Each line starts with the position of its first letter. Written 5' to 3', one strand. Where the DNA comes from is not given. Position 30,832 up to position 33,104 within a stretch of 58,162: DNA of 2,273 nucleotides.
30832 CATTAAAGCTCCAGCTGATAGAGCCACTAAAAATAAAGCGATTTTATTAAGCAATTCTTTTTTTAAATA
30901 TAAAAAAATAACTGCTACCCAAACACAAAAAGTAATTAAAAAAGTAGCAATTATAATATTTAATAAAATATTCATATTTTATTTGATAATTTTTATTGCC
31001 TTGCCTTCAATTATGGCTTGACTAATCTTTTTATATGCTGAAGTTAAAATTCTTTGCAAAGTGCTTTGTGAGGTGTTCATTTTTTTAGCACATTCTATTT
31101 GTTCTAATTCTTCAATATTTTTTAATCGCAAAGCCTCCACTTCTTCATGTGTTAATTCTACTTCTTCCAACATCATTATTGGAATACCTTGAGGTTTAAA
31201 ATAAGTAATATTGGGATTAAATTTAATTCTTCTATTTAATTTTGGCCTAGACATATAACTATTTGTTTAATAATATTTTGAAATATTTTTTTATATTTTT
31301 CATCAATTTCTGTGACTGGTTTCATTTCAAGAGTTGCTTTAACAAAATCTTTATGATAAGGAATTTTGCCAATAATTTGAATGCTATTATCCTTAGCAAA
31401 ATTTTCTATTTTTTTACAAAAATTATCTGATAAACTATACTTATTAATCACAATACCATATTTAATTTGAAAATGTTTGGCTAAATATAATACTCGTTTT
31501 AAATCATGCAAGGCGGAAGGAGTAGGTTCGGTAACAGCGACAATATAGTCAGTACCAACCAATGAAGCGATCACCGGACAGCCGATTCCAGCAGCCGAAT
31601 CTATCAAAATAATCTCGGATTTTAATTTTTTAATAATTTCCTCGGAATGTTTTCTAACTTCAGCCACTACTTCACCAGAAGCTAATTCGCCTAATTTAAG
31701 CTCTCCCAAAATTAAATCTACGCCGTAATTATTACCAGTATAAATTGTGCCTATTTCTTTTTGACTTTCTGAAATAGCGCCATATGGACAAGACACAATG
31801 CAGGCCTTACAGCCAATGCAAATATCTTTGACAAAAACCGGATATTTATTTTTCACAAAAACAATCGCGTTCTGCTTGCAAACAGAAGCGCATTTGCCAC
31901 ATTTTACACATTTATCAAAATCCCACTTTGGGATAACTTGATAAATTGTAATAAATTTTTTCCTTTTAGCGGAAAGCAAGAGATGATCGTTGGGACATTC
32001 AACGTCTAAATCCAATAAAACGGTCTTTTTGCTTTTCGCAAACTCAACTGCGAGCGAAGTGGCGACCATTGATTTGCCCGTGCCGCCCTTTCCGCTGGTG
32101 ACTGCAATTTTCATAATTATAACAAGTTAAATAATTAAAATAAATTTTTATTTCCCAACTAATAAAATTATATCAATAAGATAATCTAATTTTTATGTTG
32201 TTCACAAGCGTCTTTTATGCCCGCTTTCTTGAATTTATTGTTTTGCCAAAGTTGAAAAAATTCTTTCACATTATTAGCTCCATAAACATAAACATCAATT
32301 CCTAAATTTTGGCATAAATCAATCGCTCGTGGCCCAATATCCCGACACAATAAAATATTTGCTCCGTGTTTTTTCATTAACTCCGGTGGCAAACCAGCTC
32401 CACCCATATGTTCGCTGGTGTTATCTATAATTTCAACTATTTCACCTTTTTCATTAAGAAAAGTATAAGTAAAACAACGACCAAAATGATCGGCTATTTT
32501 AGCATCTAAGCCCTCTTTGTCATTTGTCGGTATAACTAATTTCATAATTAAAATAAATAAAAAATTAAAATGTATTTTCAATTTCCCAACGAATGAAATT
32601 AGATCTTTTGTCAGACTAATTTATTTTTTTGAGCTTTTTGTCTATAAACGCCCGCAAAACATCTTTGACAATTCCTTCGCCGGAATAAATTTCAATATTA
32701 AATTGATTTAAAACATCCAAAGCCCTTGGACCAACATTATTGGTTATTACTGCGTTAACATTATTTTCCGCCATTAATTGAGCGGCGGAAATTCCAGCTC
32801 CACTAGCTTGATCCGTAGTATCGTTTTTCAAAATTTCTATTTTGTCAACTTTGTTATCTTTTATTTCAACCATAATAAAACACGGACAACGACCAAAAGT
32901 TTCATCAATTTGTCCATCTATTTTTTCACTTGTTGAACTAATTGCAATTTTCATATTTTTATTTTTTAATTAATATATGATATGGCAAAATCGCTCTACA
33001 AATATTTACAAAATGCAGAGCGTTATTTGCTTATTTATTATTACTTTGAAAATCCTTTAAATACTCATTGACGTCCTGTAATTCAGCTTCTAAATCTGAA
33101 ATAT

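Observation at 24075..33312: Nine-kb co-directional redox / iron / metal-cluster supergene block, the best candidate for an undescribed functional system in this window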

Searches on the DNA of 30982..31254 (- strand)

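Call 77: search_rna_families(sources=[L100, L137, L138, L148, L161, L084, L087, L133], threshold=evalue, max_evalue=1)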
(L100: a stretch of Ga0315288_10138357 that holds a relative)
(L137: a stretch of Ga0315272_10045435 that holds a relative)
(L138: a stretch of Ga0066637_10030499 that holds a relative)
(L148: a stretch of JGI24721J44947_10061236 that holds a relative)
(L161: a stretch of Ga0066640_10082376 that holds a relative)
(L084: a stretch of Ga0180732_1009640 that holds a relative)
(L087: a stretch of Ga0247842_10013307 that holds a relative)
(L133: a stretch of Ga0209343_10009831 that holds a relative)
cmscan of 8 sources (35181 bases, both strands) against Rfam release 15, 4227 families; matches with E-value up to 1: 10.
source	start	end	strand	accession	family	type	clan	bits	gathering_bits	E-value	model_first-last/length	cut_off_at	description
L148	136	206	-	RF00005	tRNA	Gene; tRNA;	CL00001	69.6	29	2.2e-13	1-71/71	no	tRNA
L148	2866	2951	-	RF00005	tRNA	Gene; tRNA;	CL00001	58.3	29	2.9e-10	1-71/71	no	tRNA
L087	7465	7591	+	RF00557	L10_leader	Cis-reg; leader;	-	38.5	44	0.006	1-138/138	no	Ribosomal protein L10 leader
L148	135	206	+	RF04354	Plastid-ycf2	Cis-reg;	-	33.1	65.7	0.0027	1-75/75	no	Plastid-ycf2 5UTR RNA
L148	772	844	-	RF00768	MIR405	Gene; miRNA;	-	31.4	102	0.066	1-83/83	no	MIR405 microRNA precursor family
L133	2355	2411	+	RF03834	mir-3173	Gene; miRNA;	-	28.5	84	0.32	1-80/80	no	mir-3173 microRNA precursor family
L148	776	837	+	RF04352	Plastid-psbA-4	Cis-reg;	CL00153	27.4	56.8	0.88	1-61/61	no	Plastid-psbA-4 3UTR RNA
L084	1675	1747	-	RF00768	MIR405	Gene; miRNA;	-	27.2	102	0.8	1-83/83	no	MIR405 microRNA precursor family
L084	1684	1779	+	RF00265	SNORA69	Gene; snRNA; snoRNA; HACA-box;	-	26.7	47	0.96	1-132/132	no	Small nucleolar RNA SNORA69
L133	2345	2399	+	RF04132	mir-4436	Gene; miRNA;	-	24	74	0.77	1-85/85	no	mir-4436 microRNA precursor family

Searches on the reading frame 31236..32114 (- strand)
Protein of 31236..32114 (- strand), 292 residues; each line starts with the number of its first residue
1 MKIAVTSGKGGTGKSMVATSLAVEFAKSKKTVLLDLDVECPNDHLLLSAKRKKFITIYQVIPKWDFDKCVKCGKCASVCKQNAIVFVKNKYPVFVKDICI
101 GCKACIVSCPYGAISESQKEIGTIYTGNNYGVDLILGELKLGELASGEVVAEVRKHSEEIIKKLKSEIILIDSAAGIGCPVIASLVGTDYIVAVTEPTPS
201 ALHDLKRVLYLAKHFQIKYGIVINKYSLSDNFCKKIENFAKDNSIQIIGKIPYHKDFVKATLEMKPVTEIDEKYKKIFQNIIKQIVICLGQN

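Call 3: search_protein_families(library=pfam, proteins=[window:31236-32114:-], max_evalue=0.01)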
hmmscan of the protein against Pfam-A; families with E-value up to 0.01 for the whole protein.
window:31236-32114:- (292 aa): 19 families
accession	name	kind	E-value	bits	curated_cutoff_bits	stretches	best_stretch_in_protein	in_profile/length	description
PF01656.29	CbiA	-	1.2e-18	67.6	25.4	1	3-267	1-125/125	CobQ/CobB/MinD/ParA nucleotide binding domain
PF10609.15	ParA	-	2.5e-17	63.5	27.1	2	2-65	5-70/246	NUBPL iron-transfer P-loop NTPase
PF00037.32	Fer4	-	6.8e-13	48.3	21.1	2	62-84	1-23/24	4Fe-4S binding domain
PF12837.12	Fer4_6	-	9e-12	44.8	25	2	92-114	2-24/24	4Fe-4S binding domain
PF12838.12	Fer4_7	-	2.6e-10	41.1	27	2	68-113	1-52/52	4Fe-4S dicluster domain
PF13187.11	Fer4_9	-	4.4e-10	39.9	27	3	68-114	1-52/52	4Fe-4S dicluster domain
PF14697.11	Fer4_21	-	6.9e-10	39.3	35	1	66-114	5-57/59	4Fe-4S dicluster domain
PF12797.12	Fer4_2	-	8.5e-10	38.4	24.5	2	91-111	2-22/22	4Fe-4S binding domain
PF13614.12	AAA_31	-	5.3e-08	33.4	27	1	3-61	4-63/177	AAA domain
PF00142.24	Fer4_NifH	-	4.6e-07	30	25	1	206-285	163-244/271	4Fe-4S iron sulfur cluster binding proteins, NifH/frxC family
PF13484.11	Fer4_16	-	4.9e-07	30.9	30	1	99-119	2-22/66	4Fe-4S double cluster binding domain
PF13237.11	Fer4_10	-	7.4e-07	29.4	25.5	1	93-116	3-28/53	4Fe-4S dicluster domain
PF12800.12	Fer4_4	-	1.7e-06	28.3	24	1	97-112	2-17/17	4Fe-4S binding domain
PF13534.11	Fer4_17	-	6.2e-05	23.9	22.2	0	66-82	43-59/61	4Fe-4S dicluster domain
PF02374.21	ArsA_ATPase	-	6.2e-05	22.8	24.3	1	1-34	1-34/305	Anion-transporting ATPase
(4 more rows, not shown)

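Call 7: search_protein_families(library=ncbifam, proteins=[window:31236-32114:-], max_evalue=0.1)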
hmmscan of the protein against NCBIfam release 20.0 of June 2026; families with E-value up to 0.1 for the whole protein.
window:31236-32114:- (292 aa): 114 families (the best 25 are shown)
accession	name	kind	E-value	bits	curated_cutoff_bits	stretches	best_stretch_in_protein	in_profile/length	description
TIGR01968.1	minD_bact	equivalog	2.4e-18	66.4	212.9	2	156-285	100-236/261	septum site-determining protein MinD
TIGR01969.1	minD_arch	subfamily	1.3e-17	63.9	201.75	2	124-272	71-215/251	cell division ATPase MinD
NF041136.1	MrpORP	equivalog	9.7e-17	61.3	450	2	2-56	7-62/365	iron-sulfur cluster carrier protein MrpORP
NF038196.1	ferrodoxin_EFR1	subfamily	1.5e-11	44.8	75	1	67-119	184-234/242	EFR1 family ferrodoxin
TIGR01944.1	rnfB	subfamily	2.1e-11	43.7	68.7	1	65-119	111-165/190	RnfABCDGE type electron transport complex subunit B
NF008079.0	PRK10818.1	equivalog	8.9e-11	41.6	508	2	3-61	5-64/270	septum site-determining protein MinD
NF041546.1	ParA_partition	equivalog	3.7e-10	39.7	180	2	3-37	2-37/203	ParA family partition ATPase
TIGR02912.1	sulfite_red_C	equivalog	4.1e-10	39.2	324.1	1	38-120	142-224/314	sulfite reductase subunit C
NF007203.0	PRK09624.1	equivalog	7.6e-10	39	171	1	60-115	44-99/105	pyuvate ferredoxin oxidoreductase subunit delta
NF047398.1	AAA_KGGVGR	domain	1.5e-09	38.5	90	1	3-53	5-56/190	KGGVGR-motif variant AAA ATPase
NF040864.1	HgcB_ferredoxin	equivalog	1.5e-09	37.6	99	1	64-115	11-62/93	mercury methylation ferredoxin HgcB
TIGR03224.1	benzo_boxA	equivalog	4.6e-09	35.7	459.2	1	65-132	8-70/411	benzoyl-CoA 2,3-epoxidase subunit BoxA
NF040684.1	PorD_Arch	equivalog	7.9e-09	35.5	120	1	59-117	24-82/85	pyruvate synthase subunit PorD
NF043039.1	HgcAB_like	equivalog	8.1e-09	35.5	285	1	62-115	295-350/350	HgcAB-like fusion protein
TIGR02179.1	PorD_KorD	subfamily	2.3e-08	34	60.05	2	90-121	18-49/78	2-oxoacid:acceptor oxidoreductase, delta subunit, pyruvate/2-ketoisovalerate family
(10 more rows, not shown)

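Call 24: search_solved_structures(query=window:31236-32114:-, max_evalue=0.001)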
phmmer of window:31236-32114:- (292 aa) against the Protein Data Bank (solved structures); distinct sequences matched with E-value up to 0.001: 42.
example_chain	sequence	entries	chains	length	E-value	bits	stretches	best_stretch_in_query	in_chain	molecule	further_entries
9sw6_G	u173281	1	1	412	7.2e-16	61.4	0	68-115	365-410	Polyferredoxin protein MvhB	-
1g3q_A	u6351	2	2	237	3.6e-10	42.7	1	152-271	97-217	CELL DIVISION INHIBITOR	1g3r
4v03_A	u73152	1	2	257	1.2e-09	41.1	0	153-275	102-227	SITE-DETERMINING PROTEIN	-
1ion_A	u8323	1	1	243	1.9e-09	40.4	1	151-269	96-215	PROBABLE CELL DIVISION INHIBITOR MIND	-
5j1j_A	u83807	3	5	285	5.2e-09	38.9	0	3-53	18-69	Site-determining protein | Transcriptional antiactivator FleN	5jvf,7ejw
3vx3_A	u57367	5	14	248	1.3e-08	37.6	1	3-54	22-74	ATPase involved in chromosome partitioning, ParA/MinD family, Mrp homolog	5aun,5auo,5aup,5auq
4v02_A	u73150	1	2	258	1.7e-08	37.3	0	154-275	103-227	SITE-DETERMINING PROTEIN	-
3q9l_A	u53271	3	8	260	2.5e-08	36.7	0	3-58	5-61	Septum site-determining protein minD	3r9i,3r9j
8pb9_A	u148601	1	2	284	6.4e-08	35.4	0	167-271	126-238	Antiactivator FleN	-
8p53_A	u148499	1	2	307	8.5e-08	34.9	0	167-271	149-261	Antiactivator FleN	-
9sfi_T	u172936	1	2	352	8.7e-08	34.9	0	67-121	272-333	4Fe-4S ferredoxin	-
7dut_A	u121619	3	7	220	1.8e-07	33.9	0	129-271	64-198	SOJ protein (Soj)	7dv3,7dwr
1hyq_A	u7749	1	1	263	5.1e-07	32.4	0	3-50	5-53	CELL DIVISION INHIBITOR (MIND-1)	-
7np8_A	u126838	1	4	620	5.3e-07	32.3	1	61-145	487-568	Coenzyme F420-dependent sulfite reductase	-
6riq_C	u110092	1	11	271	1.4e-06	31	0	3-55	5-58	Site-determining protein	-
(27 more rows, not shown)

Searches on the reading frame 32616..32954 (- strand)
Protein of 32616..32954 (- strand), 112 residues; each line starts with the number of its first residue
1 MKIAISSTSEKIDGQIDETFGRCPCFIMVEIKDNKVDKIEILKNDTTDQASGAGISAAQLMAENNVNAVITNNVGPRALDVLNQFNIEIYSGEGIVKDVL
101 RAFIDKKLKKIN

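Call 3: search_protein_families(library=pfam, proteins=[window:32616-32954:-], max_evalue=0.01)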
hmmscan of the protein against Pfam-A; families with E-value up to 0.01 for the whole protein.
window:32616-32954:- (112 aa): 1 family
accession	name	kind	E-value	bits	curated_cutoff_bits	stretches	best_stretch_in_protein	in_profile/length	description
PF02579.22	Nitro_FeMo-Co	-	1.1e-19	71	26.3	1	13-104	2-93/94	Dinitrogenase iron-molybdenum cofactor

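Call 7: search_protein_families(library=ncbifam, proteins=[window:32616-32954:-], max_evalue=0.1)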
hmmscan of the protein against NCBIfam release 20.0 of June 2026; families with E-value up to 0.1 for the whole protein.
window:32616-32954:- (112 aa): 3 families
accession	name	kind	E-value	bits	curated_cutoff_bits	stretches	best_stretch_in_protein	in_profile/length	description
NF041136.1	MrpORP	equivalog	2.3e-10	40.3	450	1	1-107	265-364/365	iron-sulfur cluster carrier protein MrpORP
NF041441.1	blaCIM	exception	0.00094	18.7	490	1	18-89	56-124/250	CIM family subclass B1 metallo-beta-lactamase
TIGR02663.1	nifX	equivalog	0.033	14.6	112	1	1-77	1-75/119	nitrogen fixation protein NifX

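Call 23: search_solved_structures(query=window:32616-32954:-, max_evalue=0.01)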
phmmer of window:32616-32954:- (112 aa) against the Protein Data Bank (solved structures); distinct sequences matched with E-value up to 0.01: 8.
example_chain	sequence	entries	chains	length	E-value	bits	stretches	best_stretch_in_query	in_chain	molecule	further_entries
1eo1_A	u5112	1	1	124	3.5e-21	78.5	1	1-111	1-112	HYPOTHETICAL PROTEIN MTH1175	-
2wfb_A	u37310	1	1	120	3.3e-10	43.3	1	2-107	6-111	PUTATIVE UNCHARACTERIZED PROTEIN ORP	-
1rdu_A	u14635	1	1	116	2e-08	37.6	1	2-111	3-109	conserved hypothetical protein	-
2yx6_A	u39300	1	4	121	2.5e-08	37.3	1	1-109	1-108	Hypothetical protein PH0822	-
1t3v_A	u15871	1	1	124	1.2e-07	35.1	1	9-109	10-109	conserved hypothetical protein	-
1o13_A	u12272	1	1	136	1.6e-07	34.7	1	9-109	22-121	probable NifB protein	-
2qtd_A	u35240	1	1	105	3.8e-05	27.1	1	1-111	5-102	Uncharacterized protein MJ0327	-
2kla_A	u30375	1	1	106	4e-05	27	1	1-111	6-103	Uncharacterized protein MJ0327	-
